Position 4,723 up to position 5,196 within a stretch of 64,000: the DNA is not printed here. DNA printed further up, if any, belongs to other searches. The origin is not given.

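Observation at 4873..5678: Orphan Phd/YefM-like antitoxin plus HNH endonuclease inserted inside the tail operon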

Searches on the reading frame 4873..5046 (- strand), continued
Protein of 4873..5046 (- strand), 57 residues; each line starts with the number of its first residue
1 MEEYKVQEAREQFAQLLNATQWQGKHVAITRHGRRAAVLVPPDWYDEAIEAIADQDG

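Call 51: fold_search(model_id=the predicted structure, library=pdb)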
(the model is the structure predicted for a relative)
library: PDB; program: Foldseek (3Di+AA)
matches with E <= 10: 249; with E <= 0.001: 0
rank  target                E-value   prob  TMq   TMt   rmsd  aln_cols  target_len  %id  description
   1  3zqm_A                1.5e+00  0.15  0.31  0.30  11.9        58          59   21  Crystal structure of the small terminase oligomerization core domain from a SPP1-like bacteriophage (crystal form 1) (released 2011-12-28)
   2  6skl_X                1.8e+00  0.15  0.29  0.05  11.7        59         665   17  Cryo-EM structure of the CMG Fork Protection Complex at a replication fork - Conformation 1 (released 2020-05-06)
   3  1p65_A                1.9e+00  0.12  0.26  0.26   9.5        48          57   12  Crystal structure of the nucleocapsid protein of porcine reproductive and respiratory syndrome virus (PRRSV) (released 2003-11-25)
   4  4oo1_J                2.2e+00  0.09  0.26  0.05  17.9        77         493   13  Structure of an Rrp6-RNA exosome complex bound to poly(A) RNA (released 2014-07-02)
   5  2v79_A                2.3e+00  0.21  0.39  0.23   7.7        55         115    9  Crystal Structure of the N-terminal domain of DnaD from Bacillus Subtilis (released 2008-01-15)
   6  2w1t_A                2.3e+00  0.16  0.28  0.12   4.2        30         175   10  Crystal Structure of B. subtilis SpoVT (released 2008-11-18)
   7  3zqm_H                2.3e+00  0.14  0.31  0.32  10.9        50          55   20  Crystal structure of the small terminase oligomerization core domain from a SPP1-like bacteriophage (crystal form 1) (released 2011-12-28)
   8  1lr7                  2.9e+00  0.28  0.33  0.26   2.7        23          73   17  Crystal structure of Fs1, the heparin-binding domain of follistatin, complexed with the heparin analogue sucrose octasul (released 2003-07-29)
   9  6lor                  2.9e+00  0.21  0.32  0.09   4.3        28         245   25  crystal structure of alpha-momorcharin in complex with ADP (released 2020-11-18)
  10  2v79_B                2.9e+00  0.16  0.40  0.24   7.7        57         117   10  Crystal Structure of the N-terminal domain of DnaD from Bacillus Subtilis (released 2008-01-15)
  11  5k36_J                2.9e+00  0.07  0.24  0.05  16.8        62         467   16  Structure of an eleven component nuclear RNA exosome complex bound to RNA (released 2016-11-02)
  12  5w1y_B                3.1e+00  0.08  0.24  0.13   9.3        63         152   14  SETD8 in complex with a covalent inhibitor (released 2017-06-21)
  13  6lov                  3.3e+00  0.20  0.32  0.09   4.2        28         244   25  crystal structure of alpha-momorcharin in complex with xanthosine (released 2020-11-18)
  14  3f9z_A                3.3e+00  0.15  0.27  0.14   4.7        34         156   15  Structural Insights into Lysine Multiple Methylation by SET Domain Methyltransferases, SET8-Y245F / H4-Lys20 / AdoHcy (released 2008-11-25)
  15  3f9w_A                3.3e+00  0.15  0.27  0.14   4.8        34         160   15  Structural Insights into Lysine Multiple Methylation by SET Domain Methyltransferases, SET8-Y334F / H4-Lys20 / AdoHcy (released 2008-11-25)
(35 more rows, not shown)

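Call 63: search_protein_representatives(alignment_id=A1)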
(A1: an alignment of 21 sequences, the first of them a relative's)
Query: 21 sequences, 58 profile positions. Proteins with E-value up to 0.001 (for the whole library): 556; up to 1e-10: 39; up to 1e-30: 1. The best 150 are listed.
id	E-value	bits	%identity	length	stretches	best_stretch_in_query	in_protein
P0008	5.4e-33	128.5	-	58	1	1-57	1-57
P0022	1.8e-26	107.7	-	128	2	3-56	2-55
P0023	6.3e-23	96.3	-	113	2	4-56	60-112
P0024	7.6e-21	89.6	-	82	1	2-57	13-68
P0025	1.4e-20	88.7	-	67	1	3-56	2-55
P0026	6.1e-19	83.5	-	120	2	8-56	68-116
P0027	1.7e-18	82.1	-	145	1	4-56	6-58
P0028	3.2e-18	81.2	-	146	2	6-55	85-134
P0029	3.8e-18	80.9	-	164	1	5-55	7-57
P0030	5.5e-18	80.5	-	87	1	3-55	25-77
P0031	5.7e-18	80.4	-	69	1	3-55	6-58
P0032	9.0e-17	76.6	-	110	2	4-51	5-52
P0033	9.8e-17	76.4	-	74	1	2-57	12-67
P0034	1.3e-16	76.1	-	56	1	3-48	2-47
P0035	1.5e-16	75.8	-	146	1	5-56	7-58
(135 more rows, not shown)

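Call 72: search_protein_families(library=pfam, proteins=[L166:2098-2436:-, L166:3681-4169:-, L166:4429-5070:-, L168:3210-3569:+, L167:2470-2886:-], max_evalue=0.01)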
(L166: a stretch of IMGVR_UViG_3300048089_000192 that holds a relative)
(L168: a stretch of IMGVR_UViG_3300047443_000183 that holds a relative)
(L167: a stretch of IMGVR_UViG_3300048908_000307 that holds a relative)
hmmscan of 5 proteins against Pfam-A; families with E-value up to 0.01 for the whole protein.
L166:2098-2436:- (112 aa): 0 families

L166:3681-4169:- (162 aa): 0 families

L166:4429-5070:- (213 aa): 0 families

L168:3210-3569:+ (119 aa): 1 family
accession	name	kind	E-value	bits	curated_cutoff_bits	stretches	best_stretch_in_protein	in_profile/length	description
PF19730.4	DUF6221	-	5.8e-20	72.6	27.6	1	3-119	2-122/122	Family of unknown function (DUF6221)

L167:2470-2886:- (138 aa): 2 families
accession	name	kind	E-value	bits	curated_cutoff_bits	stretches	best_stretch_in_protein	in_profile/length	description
PF19474.4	DUF6011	-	5.6e-11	42.2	26.6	1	29-59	7-37/37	Family of unknown function (DUF6011)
PF04434.22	SWIM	-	0.0032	17.4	19.6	1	112-131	14-33/38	SWIM zinc finger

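Call 78: find_encoding_contigs(protein=P0020, flank=4000, max_places=2)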
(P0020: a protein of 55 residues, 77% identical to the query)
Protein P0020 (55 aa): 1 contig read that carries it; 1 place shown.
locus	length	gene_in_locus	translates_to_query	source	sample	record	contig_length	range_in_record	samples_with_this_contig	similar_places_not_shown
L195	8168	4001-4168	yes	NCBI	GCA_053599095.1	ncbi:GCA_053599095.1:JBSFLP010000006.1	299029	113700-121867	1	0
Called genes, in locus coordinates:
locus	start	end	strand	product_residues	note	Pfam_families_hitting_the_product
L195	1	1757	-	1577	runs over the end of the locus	PF01464:SLT (weak)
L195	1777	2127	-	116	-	-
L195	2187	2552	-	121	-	-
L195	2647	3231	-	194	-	PF25681:Phage_TTP_17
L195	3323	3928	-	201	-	PF01844:HNH, PF14279:HNH_5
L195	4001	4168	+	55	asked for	PF02604:PhdYeFM_antitox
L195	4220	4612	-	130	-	-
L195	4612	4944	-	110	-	-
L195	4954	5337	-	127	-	-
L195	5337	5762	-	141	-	-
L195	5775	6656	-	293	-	PF13524:Glyco_trans_1_2 (faint), PF13692:Glyco_trans_1_4, PF00534:Glycos_transf_1, PF20706:GT4-conflict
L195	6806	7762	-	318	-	PF05065:Phage_capsid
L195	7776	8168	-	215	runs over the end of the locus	-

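Call 79: find_encoding_contigs(protein=P0008, flank=4000, max_places=3)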
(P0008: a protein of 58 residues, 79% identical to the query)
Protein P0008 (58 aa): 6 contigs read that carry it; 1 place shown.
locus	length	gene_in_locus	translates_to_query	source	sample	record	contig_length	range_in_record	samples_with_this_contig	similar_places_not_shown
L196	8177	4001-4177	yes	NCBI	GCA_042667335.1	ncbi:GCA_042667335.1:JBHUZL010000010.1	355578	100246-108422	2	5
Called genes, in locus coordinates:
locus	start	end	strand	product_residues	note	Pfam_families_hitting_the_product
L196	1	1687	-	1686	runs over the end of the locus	-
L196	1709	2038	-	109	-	-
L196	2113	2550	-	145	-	-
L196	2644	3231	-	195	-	PF25681:Phage_TTP_17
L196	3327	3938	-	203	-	PF01844:HNH, PF14279:HNH_5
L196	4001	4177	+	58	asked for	PF02604:PhdYeFM_antitox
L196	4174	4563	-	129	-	-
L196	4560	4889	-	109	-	-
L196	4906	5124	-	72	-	-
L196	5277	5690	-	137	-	-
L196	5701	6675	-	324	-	PF13439:Glyco_transf_4 (faint), PF13579:Glyco_trans_4_4 (weak), PF00534:Glycos_transf_1, PF13692:Glyco_trans_1_4, PF20706:GT4-conflict (weak)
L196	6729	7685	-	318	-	PF05065:Phage_capsid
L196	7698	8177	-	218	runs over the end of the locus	-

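Call 83: search_solved_structures(query=A2, max_evalue=0.01, show_alignments=3)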
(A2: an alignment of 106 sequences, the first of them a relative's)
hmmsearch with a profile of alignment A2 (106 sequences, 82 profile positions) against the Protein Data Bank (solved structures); distinct sequences matched with E-value up to 0.01: 10.
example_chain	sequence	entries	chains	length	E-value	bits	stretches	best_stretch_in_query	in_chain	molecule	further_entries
3hs2_A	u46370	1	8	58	1.6e-10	43.7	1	11-62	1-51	Prevent host death protein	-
3hry_A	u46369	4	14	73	2.4e-10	43.1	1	11-62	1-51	Prevent host death protein | Antitoxin phd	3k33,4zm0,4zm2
4zlx_A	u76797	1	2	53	3.9e-10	42.5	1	11-60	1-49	Antitoxin phd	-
9g12_C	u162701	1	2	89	4.5e-09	39.1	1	13-73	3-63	Antitoxin RelB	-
3kh2_E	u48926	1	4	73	1.7e-08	37.3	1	11-62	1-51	Prevent host death protein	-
3dbo_A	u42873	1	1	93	2.2e-07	33.7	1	7-52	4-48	Uncharacterized protein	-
3g5o_A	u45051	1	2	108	3.8e-07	32.9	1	9-62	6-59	Uncharacterized protein Rv2865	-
6jqy_A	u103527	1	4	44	2.5e-06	30.3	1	11-51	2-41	Antitoxin VapB46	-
2odk_A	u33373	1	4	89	3.1e-05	26.8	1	11-63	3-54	Hypothetical protein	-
2a6q_A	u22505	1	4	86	0.00042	23.2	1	10-59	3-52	Antitoxin yefM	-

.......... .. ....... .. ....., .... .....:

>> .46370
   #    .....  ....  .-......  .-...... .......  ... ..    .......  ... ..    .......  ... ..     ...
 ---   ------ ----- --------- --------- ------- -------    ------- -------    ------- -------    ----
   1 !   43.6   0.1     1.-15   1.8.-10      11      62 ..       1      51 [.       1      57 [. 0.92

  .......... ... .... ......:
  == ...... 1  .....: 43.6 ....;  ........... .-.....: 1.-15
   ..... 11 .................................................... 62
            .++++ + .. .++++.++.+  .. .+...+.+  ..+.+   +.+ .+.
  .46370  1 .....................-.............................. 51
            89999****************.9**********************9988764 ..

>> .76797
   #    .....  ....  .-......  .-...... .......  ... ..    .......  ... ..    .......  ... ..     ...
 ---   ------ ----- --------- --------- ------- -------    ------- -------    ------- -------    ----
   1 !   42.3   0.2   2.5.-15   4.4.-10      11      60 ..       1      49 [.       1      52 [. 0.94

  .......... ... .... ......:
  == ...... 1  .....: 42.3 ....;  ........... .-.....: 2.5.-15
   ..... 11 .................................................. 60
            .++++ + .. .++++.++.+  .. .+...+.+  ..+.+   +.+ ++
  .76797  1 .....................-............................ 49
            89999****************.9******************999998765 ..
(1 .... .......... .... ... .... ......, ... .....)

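Call 87: predict_structure(alignment_id=A2)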
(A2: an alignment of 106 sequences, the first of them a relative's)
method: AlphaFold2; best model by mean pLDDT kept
length: 57 residues; sequences in the alignment: 106
mean_pLDDT: 96.3   pTM: 0.76
mean pLDDT of the five models: 96.3, 95.8, 95.7, 95.1, 95.0
residues with pLDDT >= 90: 54; 70-90: 2; 50-70: 1; < 50: 0
segments of 3 or more residues with pLDDT < 50: none
pLDDT, mean of each block of 10 residues (from residue 1): 97 98 98 98 98 86
secondary structure, 60 per line:
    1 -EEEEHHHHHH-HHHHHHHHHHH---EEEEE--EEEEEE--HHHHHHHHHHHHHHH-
elements in order: E2-5 H6-11 H13-23 E27-31 E34-39 H42-56

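Call 89: fold_search(model_id=the predicted structure, library=pdb)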
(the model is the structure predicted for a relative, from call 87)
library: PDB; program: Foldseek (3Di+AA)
matches with E <= 10: 273; with E <= 0.001: 0
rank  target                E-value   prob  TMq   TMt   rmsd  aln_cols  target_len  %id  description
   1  4zlx_A                1.9e-03  1.00  0.73  0.87   1.4        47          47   34  N-terminal DNA binding domain of the antitoxin Phd from phage P1 (released 2016-04-20)
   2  4zm2_B                2.3e-03  1.00  0.88  0.82   1.4        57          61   30  Antitoxin Phd from phage P1 in complex with its operator DNA inverted repeat in a monoclinic space group (released 2016-04-20)
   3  3k33_C                2.3e-03  1.00  0.86  0.69   1.5        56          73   30  Crystal structure of the Phd-Doc complex (released 2010-08-18)
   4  3hs2_A                2.7e-03  1.00  0.85  0.86   1.7        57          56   30  Crystal structure of PHD truncated to residue 57 in an orthorhombic space group (released 2010-06-23)
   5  3hs2_C                2.7e-03  1.00  0.83  0.82   1.6        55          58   31  Crystal structure of PHD truncated to residue 57 in an orthorhombic space group (released 2010-06-23)
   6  9g12_C                3.1e-03  1.00  0.81  0.55   1.2        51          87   25  Mycobacterium tuberculosis RelBE1 toxin-antitoxin system; rv1247c (relB1 antitoxin), rv1246c (relE1 toxin) (released 2025-12-17)
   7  7v5y_B                3.6e-03  1.00  0.83  0.57   2.1        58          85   22  Crystal structure of hexameric complex of Sa2YoeB-Sa2YefM toxin-antitoxin from Staphylococcus aureus (released 2021-12-15)
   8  2odk_A                4.1e-03  1.00  0.77  0.85   1.4        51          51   31  Putative prevent-host-death protein from Nitrosomonas europaea (released 2007-01-23)
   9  4zm2_D                4.4e-03  1.00  0.81  0.87   1.4        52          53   31  Antitoxin Phd from phage P1 in complex with its operator DNA inverted repeat in a monoclinic space group (released 2016-04-20)
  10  3hs2_E                4.4e-03  1.00  0.83  0.87   1.5        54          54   31  Crystal structure of PHD truncated to residue 57 in an orthorhombic space group (released 2010-06-23)
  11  4zm0_B                4.7e-03  1.00  0.81  0.81   1.6        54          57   31  Antitoxin Phd from phage P1 in complex with its operator DNA inverted repeat (released 2016-04-20)
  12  6jqy_D                5.0e-03  1.00  0.65  0.83   1.0        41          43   34  Crystal structure of N-terminal domain of VapB46 antitoxin from Mycobacterium tuberculosis (released 2020-04-08)
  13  7v6w_A                5.0e-03  1.00  0.77  0.75   2.2        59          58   22  Crystal structure of heterohexameric Sa2YoeB-Sa2YefM complex bound to 26bp-DNA (released 2021-12-15)
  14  3hs2_G                5.4e-03  1.00  0.78  0.85   1.6        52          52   31  Crystal structure of PHD truncated to residue 57 in an orthorhombic space group (released 2010-06-23)
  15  3hry_A                6.6e-03  1.00  0.82  0.71   1.6        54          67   31  Crystal structure of PHD in a trigonal space group and partially disordered (released 2010-06-23)
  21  2a6q_B                1.0e-02  1.00  0.75  0.74   2.1        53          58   23  Crystal structure of YefM-YoeB complex (released 2005-08-23)
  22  3hs2_F                1.1e-02  1.00  0.85  0.88   1.5        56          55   28  Crystal structure of PHD truncated to residue 57 in an orthorhombic space group (released 2010-06-23)
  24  3kh2_E                1.5e-02  1.00  0.85  0.69   1.4        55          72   25  Crystal structure of the P1 bacteriophage Doc toxin (F68S) in complex with the Phd antitoxin (L17M/V39A). Northeast St (released 2010-08-18)
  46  2a6q_A                6.0e-02  1.00  0.83  0.58   1.8        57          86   21  Crystal structure of YefM-YoeB complex (released 2005-08-23)
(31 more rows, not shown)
